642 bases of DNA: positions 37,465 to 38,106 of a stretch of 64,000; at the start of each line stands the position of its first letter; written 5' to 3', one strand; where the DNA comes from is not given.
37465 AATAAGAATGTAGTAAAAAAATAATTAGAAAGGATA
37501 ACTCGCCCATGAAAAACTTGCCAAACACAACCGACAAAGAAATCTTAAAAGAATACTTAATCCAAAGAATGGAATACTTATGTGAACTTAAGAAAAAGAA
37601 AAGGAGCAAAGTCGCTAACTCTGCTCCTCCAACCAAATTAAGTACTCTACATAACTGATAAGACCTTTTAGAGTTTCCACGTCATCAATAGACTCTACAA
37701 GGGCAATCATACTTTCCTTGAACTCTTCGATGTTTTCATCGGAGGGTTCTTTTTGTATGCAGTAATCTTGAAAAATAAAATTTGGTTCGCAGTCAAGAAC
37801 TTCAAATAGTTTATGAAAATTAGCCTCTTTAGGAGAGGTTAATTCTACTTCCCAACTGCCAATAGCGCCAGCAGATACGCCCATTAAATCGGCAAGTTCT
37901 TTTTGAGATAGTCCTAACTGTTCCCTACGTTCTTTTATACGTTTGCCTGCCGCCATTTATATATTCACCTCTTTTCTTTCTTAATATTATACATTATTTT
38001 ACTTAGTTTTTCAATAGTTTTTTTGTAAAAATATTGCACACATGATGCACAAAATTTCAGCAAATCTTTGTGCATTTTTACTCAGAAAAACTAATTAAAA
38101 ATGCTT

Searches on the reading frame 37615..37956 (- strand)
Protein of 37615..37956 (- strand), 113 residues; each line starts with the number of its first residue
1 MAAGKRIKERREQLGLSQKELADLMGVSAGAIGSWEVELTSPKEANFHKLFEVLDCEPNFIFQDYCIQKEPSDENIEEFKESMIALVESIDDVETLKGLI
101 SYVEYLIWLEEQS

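Call 67: search_protein_families(library=pfam, proteins=[window:37615-37956:-], max_evalue=0.001)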
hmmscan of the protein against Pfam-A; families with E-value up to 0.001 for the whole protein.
window:37615-37956:- (113 aa): 4 families
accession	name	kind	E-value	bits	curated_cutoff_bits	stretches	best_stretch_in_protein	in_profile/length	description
PF01381.28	HTH_3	-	1.9e-13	50.6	23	1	7-60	1-54/55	Helix-turn-helix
PF13560.12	HTH_31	-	2.5e-06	28.1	27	1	4-56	3-56/64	Helix-turn-helix domain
PF12844.13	HTH_19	-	3.3e-06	27.4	30.2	1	4-64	1-61/64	Helix-turn-helix domain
PF15731.11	MqsA_antitoxin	-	0.00028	21.5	30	1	3-60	70-126/131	Antitoxin component of bacterial toxin-antitoxin system, MqsA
